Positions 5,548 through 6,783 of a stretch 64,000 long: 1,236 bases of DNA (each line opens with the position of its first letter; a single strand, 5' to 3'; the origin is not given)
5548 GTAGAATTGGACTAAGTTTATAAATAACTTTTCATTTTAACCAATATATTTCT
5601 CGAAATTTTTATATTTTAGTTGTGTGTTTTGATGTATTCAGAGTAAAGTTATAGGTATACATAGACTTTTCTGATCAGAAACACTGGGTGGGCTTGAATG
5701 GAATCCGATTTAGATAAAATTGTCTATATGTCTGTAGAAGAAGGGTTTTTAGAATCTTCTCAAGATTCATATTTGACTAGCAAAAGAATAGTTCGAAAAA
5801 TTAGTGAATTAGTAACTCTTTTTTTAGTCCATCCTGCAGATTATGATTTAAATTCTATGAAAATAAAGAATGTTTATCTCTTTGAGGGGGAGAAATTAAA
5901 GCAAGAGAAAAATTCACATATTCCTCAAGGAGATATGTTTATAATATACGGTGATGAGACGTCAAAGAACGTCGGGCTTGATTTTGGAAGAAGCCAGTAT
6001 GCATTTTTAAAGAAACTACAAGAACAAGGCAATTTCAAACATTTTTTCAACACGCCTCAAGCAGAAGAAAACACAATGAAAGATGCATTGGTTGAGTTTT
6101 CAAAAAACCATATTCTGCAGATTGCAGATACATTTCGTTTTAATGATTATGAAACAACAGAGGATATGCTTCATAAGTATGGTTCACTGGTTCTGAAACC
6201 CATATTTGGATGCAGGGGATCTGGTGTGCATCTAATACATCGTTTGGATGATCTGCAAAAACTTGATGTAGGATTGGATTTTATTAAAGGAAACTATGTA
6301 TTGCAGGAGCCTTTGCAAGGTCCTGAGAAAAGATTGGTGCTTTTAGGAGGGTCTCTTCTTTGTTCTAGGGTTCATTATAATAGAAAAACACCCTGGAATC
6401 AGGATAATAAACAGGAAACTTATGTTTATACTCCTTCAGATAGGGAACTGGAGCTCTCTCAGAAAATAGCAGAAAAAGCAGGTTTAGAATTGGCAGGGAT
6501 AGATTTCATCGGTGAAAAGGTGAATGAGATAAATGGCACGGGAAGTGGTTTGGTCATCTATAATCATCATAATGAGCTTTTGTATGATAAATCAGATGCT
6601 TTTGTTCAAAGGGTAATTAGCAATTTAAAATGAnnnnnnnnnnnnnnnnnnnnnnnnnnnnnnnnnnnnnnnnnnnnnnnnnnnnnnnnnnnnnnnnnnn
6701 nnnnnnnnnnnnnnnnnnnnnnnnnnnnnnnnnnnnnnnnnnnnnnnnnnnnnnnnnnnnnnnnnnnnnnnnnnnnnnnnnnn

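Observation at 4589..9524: Coupled operon of two GshB/RimK-type ATP-grasp ligases, an opine dehydrogenase and an S66 LD-carboxypeptidase: candidate pathway for an opine-modified small peptide in an archaeon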

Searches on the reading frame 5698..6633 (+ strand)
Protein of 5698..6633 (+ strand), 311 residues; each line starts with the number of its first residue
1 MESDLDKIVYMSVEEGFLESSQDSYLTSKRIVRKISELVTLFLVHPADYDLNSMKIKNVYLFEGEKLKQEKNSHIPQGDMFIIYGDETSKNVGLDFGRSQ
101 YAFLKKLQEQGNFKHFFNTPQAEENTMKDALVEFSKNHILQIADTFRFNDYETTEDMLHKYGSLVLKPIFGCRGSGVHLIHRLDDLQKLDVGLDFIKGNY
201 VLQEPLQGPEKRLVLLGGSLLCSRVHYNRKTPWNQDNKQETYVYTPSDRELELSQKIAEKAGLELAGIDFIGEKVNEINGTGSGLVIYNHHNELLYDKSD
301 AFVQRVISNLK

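Call 5: search_protein_families(library=pfam, proteins=[window:5698-6633:+], max_evalue=0.01)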
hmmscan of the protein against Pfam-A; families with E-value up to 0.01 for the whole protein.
window:5698-6633:+ (311 aa): 3 families
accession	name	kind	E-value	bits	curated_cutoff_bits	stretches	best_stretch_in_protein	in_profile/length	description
PF02955.21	GSH-S_ATP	-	2.7e-08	33.9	23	1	144-281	14-162/175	Prokaryotic glutathione synthetase, ATP-grasp domain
PF14398.11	ATPgrasp_YheCD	-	3e-05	23.8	26.8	1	142-182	29-69/255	YheC/D like ATP-grasp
PF08443.16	RimK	-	0.0065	16.5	21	0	148-276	24-157/188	RimK-like ATP-grasp domain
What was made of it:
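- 5698..6633 (+): Ligase A: a GshB-type ATP-grasp amide ligase. It is the universal component and founds a small DPANN-restricted family. GSH-S_ATP 33.9 bits (call 5).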

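Call 6: search_protein_families(library=ncbifam, proteins=[window:5698-6633:+], max_evalue=0.01)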
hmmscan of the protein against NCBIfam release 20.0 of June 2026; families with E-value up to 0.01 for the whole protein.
window:5698-6633:+ (311 aa): 7 families
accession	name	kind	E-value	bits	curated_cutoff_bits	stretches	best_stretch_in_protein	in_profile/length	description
NF040720.1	MptN_Meth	equivalog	8.7e-12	44.7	350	1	100-292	75-279/291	tetrahydromethanopterin:alpha-L-glutamate ligase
TIGR01380.1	glut_syn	equivalog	9.7e-10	37.9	299.05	1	104-281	101-284/312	glutathione synthase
NF003573.0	PRK05246.1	equivalog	1.2e-07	30.8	272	1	132-281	129-285/316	glutathione synthase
TIGR04356.1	grasp_GAK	hypoth_equivalog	1.7e-07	30.7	300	1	143-270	115-246/287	GAK system ATP-grasp enzyme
TIGR00768.1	rimK_fam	subfamily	3.3e-06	26.7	143.4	1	138-279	98-252/276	RimK family alpha-L-glutamate ligase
NF009110.0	PRK12458.1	subfamily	6.9e-06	25.3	408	1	159-293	166-316/349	glutathione synthetase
TIGR03103.1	trio_acet_GNAT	equivalog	0.0083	14.7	569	0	140-224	310-395/547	N-acetylglutaminylglutamine synthetase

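Call 13: search_solved_structures(query=window:5698-6633:+, max_evalue=0.1)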
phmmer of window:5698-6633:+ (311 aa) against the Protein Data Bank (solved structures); distinct sequences matched with E-value up to 0.1: 0.
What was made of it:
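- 5698..6633 (+): There is no sequence hit in the PDB (call 13).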

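Call 25: find_homologous_proteins(query=window:5698-6633:+)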
Query window:5698-6633:+ (311 aa): 18 proteins with E <= 0.001 among 1204 candidates.
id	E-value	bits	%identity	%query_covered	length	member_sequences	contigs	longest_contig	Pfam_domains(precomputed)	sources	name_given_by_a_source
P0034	6.7e-205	697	100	100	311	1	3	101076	PF02955.22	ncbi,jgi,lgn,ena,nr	ncbi:MAG: hypothetical protein KKF46_03990 [Nanoarchaeota archaeon]|nr:hypothetical protein [Nanoarc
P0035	2.2e-109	384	57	98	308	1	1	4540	PF02955.22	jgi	jgi:glutathione synthase/RimK-type ligase-like ATP-grasp enzyme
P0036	2.2e-96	341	52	97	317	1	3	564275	PF02955.22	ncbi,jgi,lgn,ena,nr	ncbi:hypothetical protein HN587_04860 [Candidatus Woesearchaeota archaeon]|jgi:glutathione synthase/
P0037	5.2e-94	333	50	97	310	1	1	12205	PF02955.22,PF14398.12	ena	-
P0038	2.9e-91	324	50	98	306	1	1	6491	PF02955.22,PF14398.12,PF08443.17,PF02655.20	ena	-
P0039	7.7e-89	316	50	95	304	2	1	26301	PF02955.22,PF14398.12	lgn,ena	-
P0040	5.0e-87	310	48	98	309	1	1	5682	PF02955.22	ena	-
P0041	9.3e-86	306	49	95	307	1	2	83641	PF02955.22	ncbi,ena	-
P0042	8.4e-85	303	46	98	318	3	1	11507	PF02955.22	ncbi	-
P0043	7.2e-81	290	46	96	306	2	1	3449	PF02955.22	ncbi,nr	ncbi:MAG: hypothetical protein KKF44_09985 [Nanoarchaeota archaeon]|nr:hypothetical protein [Nanoarc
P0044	4.7e-80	287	48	84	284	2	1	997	PF02955.22,PF14398.12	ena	-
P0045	8.2e-75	270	46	97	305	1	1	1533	-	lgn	-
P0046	3.8e-71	258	43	95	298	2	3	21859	-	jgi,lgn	-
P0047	5.9e-70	254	40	97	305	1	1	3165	-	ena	-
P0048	1.0e-69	253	42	96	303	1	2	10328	PF02955.22,PF08443.17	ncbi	ncbi:MAG: ATP-grasp domain-containing protein, partial [Nanoarchaeota archaeon]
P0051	2.0e-50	190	39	94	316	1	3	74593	-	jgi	jgi:glutathione synthase/RimK-type ligase-like ATP-grasp enzyme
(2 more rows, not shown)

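Call 30: find_encoding_contigs(protein=P0039, flank=6000, max_places=1)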
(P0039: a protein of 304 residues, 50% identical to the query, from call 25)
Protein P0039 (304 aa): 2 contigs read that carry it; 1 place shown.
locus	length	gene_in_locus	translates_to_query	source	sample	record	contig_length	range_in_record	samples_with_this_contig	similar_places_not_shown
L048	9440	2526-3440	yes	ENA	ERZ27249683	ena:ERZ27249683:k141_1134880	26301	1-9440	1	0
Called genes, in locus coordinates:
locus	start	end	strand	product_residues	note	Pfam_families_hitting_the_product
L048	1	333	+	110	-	?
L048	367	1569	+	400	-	PF04055:Radical_SAM, PF08608:Wyosine_form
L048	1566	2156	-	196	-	PF00149:Metallophos, PF12850:Metallophos_2, PF14582:Metallophos_3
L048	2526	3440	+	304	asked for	PF14398:ATPgrasp_YheCD (weak), PF02955:GSH-S_ATP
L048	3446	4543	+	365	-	PF01210:NAD_Gly3P_dh_N (faint), PF02558:ApbA (weak), PF02317:Octopine_DH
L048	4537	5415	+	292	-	PF02016:Peptidase_S66, PF17676:Peptidase_S66C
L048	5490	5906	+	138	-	-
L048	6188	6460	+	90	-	-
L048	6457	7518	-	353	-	PF00482:T2SSF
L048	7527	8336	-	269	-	PF00482:T2SSF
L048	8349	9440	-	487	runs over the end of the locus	PF00437:T2SSE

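Call 31: find_encoding_contigs(protein=P0046, flank=6000, max_places=1)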
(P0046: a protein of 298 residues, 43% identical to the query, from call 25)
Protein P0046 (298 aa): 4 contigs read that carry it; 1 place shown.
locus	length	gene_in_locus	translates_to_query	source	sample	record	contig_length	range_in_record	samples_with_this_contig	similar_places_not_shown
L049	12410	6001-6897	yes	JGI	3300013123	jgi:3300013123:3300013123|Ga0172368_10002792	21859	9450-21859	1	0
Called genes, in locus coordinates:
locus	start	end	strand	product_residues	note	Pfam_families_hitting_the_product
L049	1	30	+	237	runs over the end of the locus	PF00091:Tubulin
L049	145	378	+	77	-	PF12327:FtsZ_C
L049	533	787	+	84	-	-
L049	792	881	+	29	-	-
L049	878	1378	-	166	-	PF01923:Cob_adeno_trans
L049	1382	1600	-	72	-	PF01599:Ribosomal_S27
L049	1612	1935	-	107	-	PF01282:Ribosomal_S24e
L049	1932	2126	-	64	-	PF06093:Spt4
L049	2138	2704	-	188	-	PF03876:SHS2_Rpb7-N, PF00575:S1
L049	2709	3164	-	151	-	PF18477:PIN_9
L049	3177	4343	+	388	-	PF04055:Radical_SAM, PF08608:Wyosine_form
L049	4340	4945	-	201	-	PF00149:Metallophos, PF12850:Metallophos_2, PF14582:Metallophos_3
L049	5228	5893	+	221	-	-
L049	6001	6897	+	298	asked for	-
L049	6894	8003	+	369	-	PF01210:NAD_Gly3P_dh_N, PF02558:ApbA, PF02317:Octopine_DH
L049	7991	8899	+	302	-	PF02955:GSH-S_ATP, PF08443:RimK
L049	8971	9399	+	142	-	-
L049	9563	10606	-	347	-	PF00482:T2SSF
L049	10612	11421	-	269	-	PF00482:T2SSF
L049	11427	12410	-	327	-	?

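Call 32: find_encoding_contigs(protein=P0051, flank=6000, max_places=1)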
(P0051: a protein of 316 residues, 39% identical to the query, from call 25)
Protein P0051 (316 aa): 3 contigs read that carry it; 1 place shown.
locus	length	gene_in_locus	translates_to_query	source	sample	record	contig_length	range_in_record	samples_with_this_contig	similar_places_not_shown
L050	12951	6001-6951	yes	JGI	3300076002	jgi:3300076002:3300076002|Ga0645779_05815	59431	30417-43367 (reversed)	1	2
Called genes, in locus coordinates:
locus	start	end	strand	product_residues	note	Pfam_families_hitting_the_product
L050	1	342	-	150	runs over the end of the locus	PF05239:PRC (weak)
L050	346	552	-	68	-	PF06150:ChaB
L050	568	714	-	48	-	-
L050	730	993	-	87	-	-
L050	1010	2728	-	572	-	-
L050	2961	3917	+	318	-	PF01047:MarR (faint), PF13404:HTH_AsnC-type, PF13412:HTH_24, PF01037:AsnC_trans_reg (faint), PF13404:HTH_AsnC-type, PF13412:HTH_24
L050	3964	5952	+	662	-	PF13328:HD_4, PF01966:HD, PF04607:RelA_SpoT, PF02824:TGS, PF28438:RelA_RIS, PF13291:ACT_4, PF01842:ACT (weak)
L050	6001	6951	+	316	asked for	-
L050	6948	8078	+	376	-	PF02558:ApbA (weak), PF02317:Octopine_DH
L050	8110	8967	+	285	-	PF02016:Peptidase_S66, PF17676:Peptidase_S66C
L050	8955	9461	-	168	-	-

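Call 33: find_encoding_contigs(protein=P0048, flank=6000, max_places=1)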
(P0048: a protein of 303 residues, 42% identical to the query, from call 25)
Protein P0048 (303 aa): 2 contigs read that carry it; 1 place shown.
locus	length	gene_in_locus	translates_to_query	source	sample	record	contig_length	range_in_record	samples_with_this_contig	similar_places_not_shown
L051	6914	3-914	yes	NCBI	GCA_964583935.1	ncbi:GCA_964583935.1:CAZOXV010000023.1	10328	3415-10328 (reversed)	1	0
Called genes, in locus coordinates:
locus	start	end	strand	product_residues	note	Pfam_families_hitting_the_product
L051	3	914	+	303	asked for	PF08443:RimK (weak), PF02955:GSH-S_ATP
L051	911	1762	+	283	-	PF02016:Peptidase_S66, PF17676:Peptidase_S66C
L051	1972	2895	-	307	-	PF08271:Zn_Ribbon_TF, PF00382:TFIIB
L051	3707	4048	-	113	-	-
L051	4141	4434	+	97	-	-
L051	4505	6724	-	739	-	PF00403:HMA, PF00122:E1-E2_ATPase, PF00702:Hydrolase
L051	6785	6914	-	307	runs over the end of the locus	PF00403:HMA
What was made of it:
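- It also follows a divergent ligase A in L051, which has no ODH (call 33). One lineage has ligase A + S66 without ODH (call 33).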

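Call 34: predict_structure(alignment_id=A2)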
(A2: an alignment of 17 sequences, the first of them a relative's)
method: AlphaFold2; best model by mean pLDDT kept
length: 311 residues; sequences in the alignment: 17
mean_pLDDT: 93.8   pTM: 0.91
mean pLDDT of the five models: 93.8, 92.9, 92.5, 92.4, 92.1
residues with pLDDT >= 90: 266; 70-90: 40; 50-70: 3; < 50: 2
segments of 3 or more residues with pLDDT < 50: none
pLDDT, mean of each block of 10 residues (from residue 1): 74 93 90 96 96 96 92 96 87 90 97 97 97 96 96 95 96 87 90 91 97 98 96 90 98 98 98 97 92 96 96 88
secondary structure, 60 per line:
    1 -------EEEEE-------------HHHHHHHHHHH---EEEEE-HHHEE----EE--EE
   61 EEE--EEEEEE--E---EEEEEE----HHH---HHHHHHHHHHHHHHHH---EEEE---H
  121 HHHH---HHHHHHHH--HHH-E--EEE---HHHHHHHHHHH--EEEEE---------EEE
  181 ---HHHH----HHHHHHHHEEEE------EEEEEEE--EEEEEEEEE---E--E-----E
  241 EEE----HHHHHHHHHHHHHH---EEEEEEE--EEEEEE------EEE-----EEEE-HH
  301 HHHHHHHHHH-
elements in order: E8-12 H26-36 E40-44 E59-63 E66-71 E78-83 H94-109 E113-116 H120-124 H128-135 E145-147 H151-161 E164-168 E178-180 H184-187 H192-199 E200-203 E210-216 E219-227 E240-243 H248-261 E265-271 E274-279 E286-288 E294-297 H299-310
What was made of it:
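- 5698..6633 (+): The AF2 model has pLDDT 93.8 (call 34).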

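Call 37: search_protein_representatives(alignment_id=A2)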
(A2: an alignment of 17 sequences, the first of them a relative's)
Query: 17 sequences, 308 profile positions. Proteins with E-value up to 0.001 (for the whole library): 1142; up to 1e-10: 112; up to 1e-30: 23. The best 150 are listed.
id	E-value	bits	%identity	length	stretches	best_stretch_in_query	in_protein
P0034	4.2e-135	466.4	-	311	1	2-306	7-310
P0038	4.0e-124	430.4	-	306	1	1-307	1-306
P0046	6.5e-124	429.7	-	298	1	6-306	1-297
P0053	2.1e-115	401.7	-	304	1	6-307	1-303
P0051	2.6e-108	378.4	-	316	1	3-305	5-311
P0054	6.1e-103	360.8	-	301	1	1-304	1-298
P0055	1.7e-97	342.9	-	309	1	1-306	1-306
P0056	5.0e-81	288.8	-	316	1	3-306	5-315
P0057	2.3e-77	276.8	-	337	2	2-187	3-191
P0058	7.1e-50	186.5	-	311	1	19-304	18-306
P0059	5.4e-45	170.5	-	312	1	19-307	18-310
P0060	1.2e-42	162.8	-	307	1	20-306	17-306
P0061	2.3e-40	155.3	-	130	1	181-307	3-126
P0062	6.4e-40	153.8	-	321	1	4-305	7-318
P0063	7.4e-39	150.3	-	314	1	22-300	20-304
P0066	1.8e-37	145.7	-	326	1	14-295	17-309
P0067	4.8e-36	141.1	-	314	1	21-297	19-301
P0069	1.3e-35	139.6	-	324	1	43-306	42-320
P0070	6.1e-33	130.9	-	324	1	16-307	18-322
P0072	2.4e-30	122.3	-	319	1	18-307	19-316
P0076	6.6e-26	107.8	-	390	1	68-306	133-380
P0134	9.6e-14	67.8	-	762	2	104-281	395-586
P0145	1.9e-12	63.6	-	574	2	138-300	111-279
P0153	1.3e-11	60.8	-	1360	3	136-221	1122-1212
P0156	2.9e-11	59.7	-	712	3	160-223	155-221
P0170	2.4e-10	56.6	-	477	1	143-275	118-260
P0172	2.9e-10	56.4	-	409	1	134-278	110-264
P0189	8.6e-10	54.8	-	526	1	132-304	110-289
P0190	9.0e-10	54.8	-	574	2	159-267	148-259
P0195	1.4e-09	54.1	-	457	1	132-277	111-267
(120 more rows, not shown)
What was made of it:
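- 5698..6633 (+): The word-index search found 18 clusters at 90% identity, and the exhaustive search found 9 representatives below 1e-77 (calls 25, 37).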

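Call 38: list_cluster_members(proteins=[P0058, P0059, P0060, P0062, P0063, P0066, P0067, P0069, P0070, P0072])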
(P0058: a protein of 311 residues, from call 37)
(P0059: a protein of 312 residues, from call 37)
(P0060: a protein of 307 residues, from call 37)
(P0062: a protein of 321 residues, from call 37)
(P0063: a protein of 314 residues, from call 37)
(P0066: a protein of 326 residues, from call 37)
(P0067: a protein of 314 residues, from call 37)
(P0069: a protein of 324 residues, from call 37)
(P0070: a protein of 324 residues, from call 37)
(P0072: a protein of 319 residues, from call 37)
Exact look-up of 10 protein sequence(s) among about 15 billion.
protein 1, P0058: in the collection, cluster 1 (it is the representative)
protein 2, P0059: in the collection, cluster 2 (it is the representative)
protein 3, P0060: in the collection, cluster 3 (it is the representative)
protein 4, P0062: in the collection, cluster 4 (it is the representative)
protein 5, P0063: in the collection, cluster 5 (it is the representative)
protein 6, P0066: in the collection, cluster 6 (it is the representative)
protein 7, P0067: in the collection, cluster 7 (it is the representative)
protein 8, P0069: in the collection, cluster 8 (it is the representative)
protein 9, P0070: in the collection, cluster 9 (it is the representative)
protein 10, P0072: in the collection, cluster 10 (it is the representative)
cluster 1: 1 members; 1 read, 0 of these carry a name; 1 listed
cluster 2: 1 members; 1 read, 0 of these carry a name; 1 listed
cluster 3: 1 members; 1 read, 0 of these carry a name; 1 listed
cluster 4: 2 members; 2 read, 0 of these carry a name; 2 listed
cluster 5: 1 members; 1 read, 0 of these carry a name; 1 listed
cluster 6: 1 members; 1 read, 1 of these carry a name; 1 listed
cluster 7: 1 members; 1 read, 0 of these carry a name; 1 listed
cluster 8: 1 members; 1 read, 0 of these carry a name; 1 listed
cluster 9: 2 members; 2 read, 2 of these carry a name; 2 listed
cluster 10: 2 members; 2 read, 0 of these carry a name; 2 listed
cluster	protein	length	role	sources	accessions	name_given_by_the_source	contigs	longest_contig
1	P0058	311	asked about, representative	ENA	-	-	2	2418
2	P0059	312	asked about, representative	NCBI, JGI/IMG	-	-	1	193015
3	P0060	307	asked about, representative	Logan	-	-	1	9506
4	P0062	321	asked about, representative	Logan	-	-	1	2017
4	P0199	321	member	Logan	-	-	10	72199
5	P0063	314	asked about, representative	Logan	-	-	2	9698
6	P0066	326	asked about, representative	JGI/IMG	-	hypothetical protein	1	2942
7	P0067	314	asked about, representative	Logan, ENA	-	-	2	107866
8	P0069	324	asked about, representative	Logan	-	-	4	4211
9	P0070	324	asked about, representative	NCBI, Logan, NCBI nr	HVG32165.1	MAG TPA: hypothetical protein VM911_03765 [Pyrinomonadaceae bacterium] | hypothetical protein [Pyrinomonadaceae bacterium]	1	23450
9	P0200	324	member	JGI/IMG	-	hypothetical protein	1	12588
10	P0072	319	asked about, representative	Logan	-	-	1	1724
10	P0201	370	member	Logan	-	-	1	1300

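Call 39: fold_search(model_id=the predicted structure, library=pdb)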
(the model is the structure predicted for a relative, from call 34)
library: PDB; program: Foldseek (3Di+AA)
matches with E <= 10: 929; with E <= 0.001: 410
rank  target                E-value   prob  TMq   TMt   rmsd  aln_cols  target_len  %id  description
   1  7drm_C                6.6e-16  1.00  0.60  0.60   7.8       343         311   15  Structure of ATP-grasp ligase PsnB complexed with minimal precursor, Mg, and ADP (released 2021-09-08)
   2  7drp_A                8.4e-16  1.00  0.62  0.62   7.6       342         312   16  Structure of ATP-grasp ligase PsnB complexed with phosphomimetic variant of minimal precursor, Mg, and ADP (released 2021-09-08)
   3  7dro_B                1.1e-15  1.00  0.62  0.64   7.7       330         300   15  Structure of ATP-grasp ligase PsnB complexed with minimal precursor (released 2021-09-08)
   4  7drm_A                1.8e-15  1.00  0.62  0.62   7.3       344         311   15  Structure of ATP-grasp ligase PsnB complexed with minimal precursor, Mg, and ADP (released 2021-09-08)
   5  7dro_A                2.9e-15  1.00  0.61  0.63   7.8       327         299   15  Structure of ATP-grasp ligase PsnB complexed with minimal precursor (released 2021-09-08)
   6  7dro_E                5.3e-15  1.00  0.59  0.62   7.3       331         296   14  Structure of ATP-grasp ligase PsnB complexed with minimal precursor (released 2021-09-08)
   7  7dro_C                1.5e-14  1.00  0.63  0.64   7.5       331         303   15  Structure of ATP-grasp ligase PsnB complexed with minimal precursor (released 2021-09-08)
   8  7drp_B                2.1e-14  1.00  0.59  0.62   8.2       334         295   15  Structure of ATP-grasp ligase PsnB complexed with phosphomimetic variant of minimal precursor, Mg, and ADP (released 2021-09-08)
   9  7drm_D                2.2e-14  1.00  0.59  0.59   8.6       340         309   16  Structure of ATP-grasp ligase PsnB complexed with minimal precursor, Mg, and ADP (released 2021-09-08)
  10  7drm_B                3.0e-14  1.00  0.58  0.60   8.2       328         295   15  Structure of ATP-grasp ligase PsnB complexed with minimal precursor, Mg, and ADP (released 2021-09-08)
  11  5zk6                  5.6e-14  1.00  0.63  0.66   5.7       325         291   16  Crystal structure of RimK complexed with RpsF (released 2019-03-27)
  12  7dro_D                5.9e-14  1.00  0.59  0.63   8.0       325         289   17  Structure of ATP-grasp ligase PsnB complexed with minimal precursor (released 2021-09-08)
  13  7drn_D                7.6e-14  1.00  0.58  0.61   8.1       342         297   15  Structure of ATP-grasp ligase PsnB complexed with precursor peptide PsnA2 and AMPPNP (released 2021-09-08)
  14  7qys_L                9.7e-14  1.00  0.62  0.65   7.1       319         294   15  Crystal structure of RimK from Pseudomonas syringae DC3000 (released 2022-10-05)
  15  7drn_B                1.3e-13  1.00  0.59  0.62   7.9       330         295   15  Structure of ATP-grasp ligase PsnB complexed with precursor peptide PsnA2 and AMPPNP (released 2021-09-08)
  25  1gsa                  6.9e-13  1.00  0.70  0.69   4.7       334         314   16  STRUCTURE OF GLUTATHIONE SYNTHETASE COMPLEXED WITH ADP AND GLUTATHIONE (released 1996-06-20)
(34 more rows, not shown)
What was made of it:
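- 5698..6633 (+): The best TM-score is 0.70, to E. coli GshB 1gsa (call 39).
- On ATP-grasp amide ligases of GshB/RimK type (ligase A): TM 0.70 to GshB (call 39).
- By Foldseek E-value, ligase A is closest to peptide- or protein-modifying ATP-grasp enzymes (PsnB, RimK, ArgX; call 39). TM-scores are highest for GshB, a small-molecule ligase (call 39).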

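Call 40: find_encoding_contigs(protein=P0059, flank=6000, max_places=1)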
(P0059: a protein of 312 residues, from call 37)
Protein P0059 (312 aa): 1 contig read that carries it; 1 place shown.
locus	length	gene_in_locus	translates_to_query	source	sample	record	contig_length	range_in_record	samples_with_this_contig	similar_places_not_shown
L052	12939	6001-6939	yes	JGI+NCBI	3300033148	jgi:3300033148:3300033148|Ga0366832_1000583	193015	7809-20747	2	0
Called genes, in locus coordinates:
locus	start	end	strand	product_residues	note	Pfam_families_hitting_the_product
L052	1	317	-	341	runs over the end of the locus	PF01300:Sua5_yciO_yrdC, PF03481:Sua5_C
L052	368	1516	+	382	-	PF08665:PglZ (faint), PF01663:Phosphodiest, PF01676:Metalloenzyme (faint)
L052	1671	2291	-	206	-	PF22175:Ogg-HhH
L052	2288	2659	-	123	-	PF00730:HhH-GPD (weak), PF00633:HHH (weak)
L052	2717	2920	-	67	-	-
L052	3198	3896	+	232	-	PF01177:Asp_Glu_race, PF02548:Pantoate_transf (faint), PF07302:AroM (faint)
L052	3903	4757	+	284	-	PF08443:RimK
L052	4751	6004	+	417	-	PF03738:GSP_synth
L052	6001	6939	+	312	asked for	-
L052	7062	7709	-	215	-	-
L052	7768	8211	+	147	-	-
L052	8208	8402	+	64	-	-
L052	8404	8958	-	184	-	PF00383:dCMP_cyt_deam_1, PF14437:MafB19-deam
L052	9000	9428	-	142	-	PF01592:NifU_N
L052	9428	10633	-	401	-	PF00266:Aminotran_5, PF01041:DegT_DnrJ_EryC1, PF01212:Beta_elim_lyase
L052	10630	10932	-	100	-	PF01022:HTH_5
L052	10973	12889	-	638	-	PF01326:PPDK_N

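Call 41: find_encoding_contigs(protein=P0067, flank=6000, max_places=1)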
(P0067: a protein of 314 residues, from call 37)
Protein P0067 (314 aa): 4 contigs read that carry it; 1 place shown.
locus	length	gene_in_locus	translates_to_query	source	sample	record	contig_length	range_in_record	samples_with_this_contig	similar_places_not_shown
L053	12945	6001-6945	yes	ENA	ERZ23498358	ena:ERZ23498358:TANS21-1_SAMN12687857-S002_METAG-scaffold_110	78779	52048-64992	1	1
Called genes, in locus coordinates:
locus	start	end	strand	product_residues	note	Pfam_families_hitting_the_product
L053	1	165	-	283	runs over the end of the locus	PF00535:Glycos_transf_2, PF13641:Glyco_tranf_2_3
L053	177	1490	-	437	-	PF00501:AMP-binding, PF14535:AMP-binding_C_2 (weak)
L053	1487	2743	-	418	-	PF28486:AnkG_N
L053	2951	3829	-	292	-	-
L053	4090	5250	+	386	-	PF20706:GT4-conflict (weak), PF00534:Glycos_transf_1, PF13692:Glyco_trans_1_4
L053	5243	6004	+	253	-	PF02585:PIG-L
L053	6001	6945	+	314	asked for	-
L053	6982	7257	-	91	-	PF05016:ParE_toxin (weak)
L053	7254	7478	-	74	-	PF09720:Unstab_antitox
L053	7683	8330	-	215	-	PF07963:N_methyl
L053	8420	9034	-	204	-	PF07963:N_methyl (weak)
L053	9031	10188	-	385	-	-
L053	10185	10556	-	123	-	-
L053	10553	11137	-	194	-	-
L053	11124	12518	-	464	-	-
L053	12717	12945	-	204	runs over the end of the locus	PF01797:Y1_Tnp (weak)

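Call 42: find_encoding_contigs(protein=P0070, flank=6000, max_places=1)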
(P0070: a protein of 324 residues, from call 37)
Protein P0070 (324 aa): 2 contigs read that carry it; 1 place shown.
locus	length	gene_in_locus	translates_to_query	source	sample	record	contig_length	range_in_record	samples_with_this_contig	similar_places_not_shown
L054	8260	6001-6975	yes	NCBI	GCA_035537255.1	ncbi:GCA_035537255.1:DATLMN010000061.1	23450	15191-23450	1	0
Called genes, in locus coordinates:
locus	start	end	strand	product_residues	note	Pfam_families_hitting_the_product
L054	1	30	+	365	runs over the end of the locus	PF02618:YceG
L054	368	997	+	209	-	-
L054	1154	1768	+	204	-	-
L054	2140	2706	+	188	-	-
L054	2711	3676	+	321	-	PF13519:VWA_2, PF00092:VWA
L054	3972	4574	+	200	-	PF19762:DUF6249 (weak)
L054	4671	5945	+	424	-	PF13535:ATP-grasp_4 (weak)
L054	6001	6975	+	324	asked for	-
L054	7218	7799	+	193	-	-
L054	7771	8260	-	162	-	?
